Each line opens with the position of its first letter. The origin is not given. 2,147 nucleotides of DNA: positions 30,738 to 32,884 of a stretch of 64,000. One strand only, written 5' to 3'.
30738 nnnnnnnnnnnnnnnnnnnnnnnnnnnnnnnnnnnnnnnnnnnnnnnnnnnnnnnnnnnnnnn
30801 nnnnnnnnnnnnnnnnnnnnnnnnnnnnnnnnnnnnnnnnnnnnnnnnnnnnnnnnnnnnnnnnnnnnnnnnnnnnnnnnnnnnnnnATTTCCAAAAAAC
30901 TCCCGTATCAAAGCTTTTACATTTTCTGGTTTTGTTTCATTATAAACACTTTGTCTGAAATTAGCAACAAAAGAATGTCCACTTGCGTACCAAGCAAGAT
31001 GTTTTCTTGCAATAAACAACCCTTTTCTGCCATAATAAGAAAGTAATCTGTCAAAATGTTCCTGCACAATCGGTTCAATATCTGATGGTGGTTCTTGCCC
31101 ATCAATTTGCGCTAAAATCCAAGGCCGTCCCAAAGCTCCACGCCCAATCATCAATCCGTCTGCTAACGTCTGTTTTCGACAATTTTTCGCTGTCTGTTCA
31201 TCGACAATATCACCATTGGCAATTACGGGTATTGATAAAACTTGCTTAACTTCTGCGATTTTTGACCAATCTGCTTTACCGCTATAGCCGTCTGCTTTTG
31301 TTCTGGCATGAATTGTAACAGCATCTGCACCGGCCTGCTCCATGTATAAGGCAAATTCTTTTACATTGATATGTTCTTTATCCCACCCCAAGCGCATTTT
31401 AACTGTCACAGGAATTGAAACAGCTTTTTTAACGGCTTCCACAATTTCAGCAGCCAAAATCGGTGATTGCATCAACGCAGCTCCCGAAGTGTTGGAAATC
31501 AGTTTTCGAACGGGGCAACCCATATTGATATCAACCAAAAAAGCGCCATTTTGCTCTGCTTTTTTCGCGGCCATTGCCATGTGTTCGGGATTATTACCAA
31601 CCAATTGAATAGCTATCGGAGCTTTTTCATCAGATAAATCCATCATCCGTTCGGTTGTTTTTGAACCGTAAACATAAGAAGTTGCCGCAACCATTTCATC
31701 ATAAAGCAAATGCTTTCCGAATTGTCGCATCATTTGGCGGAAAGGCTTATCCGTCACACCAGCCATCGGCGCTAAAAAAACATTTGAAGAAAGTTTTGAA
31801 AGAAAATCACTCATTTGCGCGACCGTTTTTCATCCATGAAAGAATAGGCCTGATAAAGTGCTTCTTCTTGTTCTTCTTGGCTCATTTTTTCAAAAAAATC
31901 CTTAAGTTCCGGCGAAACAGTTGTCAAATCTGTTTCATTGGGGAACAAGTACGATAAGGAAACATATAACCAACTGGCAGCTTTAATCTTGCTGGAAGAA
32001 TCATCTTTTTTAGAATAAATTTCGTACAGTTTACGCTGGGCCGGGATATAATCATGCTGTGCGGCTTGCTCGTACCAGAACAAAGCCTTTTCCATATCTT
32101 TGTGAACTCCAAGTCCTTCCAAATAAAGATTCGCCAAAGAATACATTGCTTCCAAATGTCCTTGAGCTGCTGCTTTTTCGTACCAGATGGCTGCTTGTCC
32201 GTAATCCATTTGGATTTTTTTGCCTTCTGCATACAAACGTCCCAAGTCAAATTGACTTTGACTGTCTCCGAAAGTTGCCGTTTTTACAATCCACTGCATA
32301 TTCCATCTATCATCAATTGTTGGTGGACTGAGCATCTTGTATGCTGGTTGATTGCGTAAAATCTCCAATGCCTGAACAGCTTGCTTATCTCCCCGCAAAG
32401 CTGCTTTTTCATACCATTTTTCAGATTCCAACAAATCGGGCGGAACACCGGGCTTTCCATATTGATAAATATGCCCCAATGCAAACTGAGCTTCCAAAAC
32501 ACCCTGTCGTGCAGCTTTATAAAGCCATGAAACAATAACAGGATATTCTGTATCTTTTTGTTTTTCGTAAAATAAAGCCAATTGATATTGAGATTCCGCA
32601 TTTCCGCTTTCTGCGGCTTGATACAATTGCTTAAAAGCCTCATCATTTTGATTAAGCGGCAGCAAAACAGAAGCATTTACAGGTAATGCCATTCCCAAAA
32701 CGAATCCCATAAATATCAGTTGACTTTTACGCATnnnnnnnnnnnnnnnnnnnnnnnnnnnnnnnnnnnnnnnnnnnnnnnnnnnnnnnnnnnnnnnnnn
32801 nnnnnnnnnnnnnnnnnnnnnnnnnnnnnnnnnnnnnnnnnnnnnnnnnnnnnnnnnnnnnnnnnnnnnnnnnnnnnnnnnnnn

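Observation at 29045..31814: dusB-fis-like-trkA-hfq-hflX: the NtrBC/NtrYX block is reduced to an 81-aa Fis-type HTH protein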

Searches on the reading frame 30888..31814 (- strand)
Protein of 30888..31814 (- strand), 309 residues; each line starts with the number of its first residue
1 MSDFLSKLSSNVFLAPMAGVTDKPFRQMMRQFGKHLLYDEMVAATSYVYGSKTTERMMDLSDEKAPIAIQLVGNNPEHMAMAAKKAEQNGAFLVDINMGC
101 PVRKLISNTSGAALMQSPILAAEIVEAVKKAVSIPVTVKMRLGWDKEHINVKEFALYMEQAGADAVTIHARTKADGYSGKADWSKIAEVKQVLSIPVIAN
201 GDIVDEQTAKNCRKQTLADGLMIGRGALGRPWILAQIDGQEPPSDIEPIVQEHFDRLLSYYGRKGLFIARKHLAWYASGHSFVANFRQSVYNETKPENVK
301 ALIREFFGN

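Call 4: search_protein_families(library=pfam, proteins=[window:30888-31814:-], max_evalue=0.01)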
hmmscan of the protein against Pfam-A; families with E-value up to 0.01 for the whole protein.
window:30888-31814:- (309 aa): 6 families
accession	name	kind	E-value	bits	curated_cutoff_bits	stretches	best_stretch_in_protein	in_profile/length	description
PF01207.24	Dus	-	4.4e-96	322.1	20.4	1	14-303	2-302/311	Dihydrouridine synthase (Dus)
PF01680.23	SOR_SNZ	-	1.5e-05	25.4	27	0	82-147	25-84/207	SOR/SNZ family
PF00977.27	His_biosynth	-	0.00088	19.2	23.6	1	113-225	104-220/228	Histidine biosynthesis protein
PF01180.27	DHO_dh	-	0.0022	17.6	27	1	56-141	86-165/291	Dihydroorotate dehydrogenase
PF00724.26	Oxidored_FMN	-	0.0027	17.5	27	1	122-237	206-335/342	NADH:flavin oxidoreductase / NADH oxidase family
PF03060.21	NMO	-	0.0028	17.6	28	0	155-207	149-206/331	Nitronate monooxygenase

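Call 6: search_protein_families(library=ncbifam, proteins=[window:30888-31814:-], max_evalue=0.01)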
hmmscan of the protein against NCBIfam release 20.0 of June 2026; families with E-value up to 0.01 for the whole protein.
window:30888-31814:- (309 aa): 21 families
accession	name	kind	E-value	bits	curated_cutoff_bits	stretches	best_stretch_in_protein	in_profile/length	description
TIGR00737.1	nifR3_yhdG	equivalog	3.2e-105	351.8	293.3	1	7-307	5-315/319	tRNA dihydrouridine synthase DusB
NF008774.0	PRK11815.1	equivalog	2.7e-50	171.2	269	1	9-249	12-260/337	tRNA dihydrouridine(20/20a) synthase DusA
NF007838.0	PRK10550.1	equivalog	1.7e-44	152.1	395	1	12-250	3-250/312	tRNA dihydrouridine(16) synthase DusC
TIGR00742.1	yjbN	subfamily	1.7e-39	136.1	397.2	1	13-240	4-239/318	tRNA dihydrouridine(20/20a) synthase DusA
TIGR01037.2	pyrD_sub1_fam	subfamily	8.4e-12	44.8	270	1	59-169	84-189/300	dihydroorotate dehydrogenase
NF005574.0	PRK07259.1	equivalog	3.8e-11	42.5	269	1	55-168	85-191/304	dihydroorotate dehydrogenase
NF041011.1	dihydoor_dh_Arch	equivalog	3e-09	36.4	330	1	59-168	80-176/289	dihydroorotate dehydrogenase PyrD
NF006183.0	PRK08318.1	equivalog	7e-09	34.9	335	1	62-168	98-199/422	NAD-dependent dihydropyrimidine dehydrogenase subunit PreA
NF005741.0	PRK07565.1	subfamily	1.5e-05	24.2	303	1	66-172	104-201/335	dihydroorotate dehydrogenase-like protein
NF038364.1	AglZ_HisF2_fam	equivalog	4.3e-05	23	310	1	127-224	129-225/248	AglZ/HisF2 family acetamidino modification protein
NF003215.0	PRK04180.1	equivalog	6.6e-05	22.5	395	0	82-147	34-93/298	pyridoxal 5'-phosphate synthase lyase subunit PdxS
NF045599.1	bili_reduct_long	exception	9.6e-05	20.8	750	1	186-238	280-332/641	bilirubin reductase, long form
TIGR00736.1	nifR3_rel_arch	hypoth_equivalog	0.00023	20.8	218.7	1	92-211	94-208/231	MJ0144 family RNA dihydrouridine synthase-like protein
TIGR00343.1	TIGR00343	equivalog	0.00031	20.4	438.45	0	82-147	22-81/287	pyridoxal 5'-phosphate synthase lyase subunit PdxS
NF001375.0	PRK00278.2-2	equivalog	0.00043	19.7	360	1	146-222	57-128/255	indole-3-glycerol phosphate synthase TrpC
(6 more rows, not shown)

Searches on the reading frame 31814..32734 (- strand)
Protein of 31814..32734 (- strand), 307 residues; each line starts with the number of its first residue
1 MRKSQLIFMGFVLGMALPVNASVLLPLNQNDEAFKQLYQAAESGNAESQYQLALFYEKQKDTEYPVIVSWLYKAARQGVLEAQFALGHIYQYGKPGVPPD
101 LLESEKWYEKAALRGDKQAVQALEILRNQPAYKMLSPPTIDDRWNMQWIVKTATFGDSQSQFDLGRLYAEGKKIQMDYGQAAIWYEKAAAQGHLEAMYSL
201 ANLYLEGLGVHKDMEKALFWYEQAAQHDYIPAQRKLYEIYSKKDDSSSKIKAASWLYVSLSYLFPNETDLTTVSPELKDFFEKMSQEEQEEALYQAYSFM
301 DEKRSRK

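Call 4: search_protein_families(library=pfam, proteins=[window:31814-32734:-], max_evalue=0.01)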
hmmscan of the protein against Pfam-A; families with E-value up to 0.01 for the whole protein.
window:31814-32734:- (307 aa): 3 families
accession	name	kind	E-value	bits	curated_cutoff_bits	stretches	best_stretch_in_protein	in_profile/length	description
PF08238.18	Sel1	-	2.4e-28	97.9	30.7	3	81-116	2-36/36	Sel1 repeat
PF23310.1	TPR_27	-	9.1e-05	22.5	27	0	30-89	12-70/110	Plant tetratrico peptide repeats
PF10004.14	DUF2247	-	0.005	17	25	0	209-291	41-120/158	Uncharacterized protein conserved in bacteria (DUF2247)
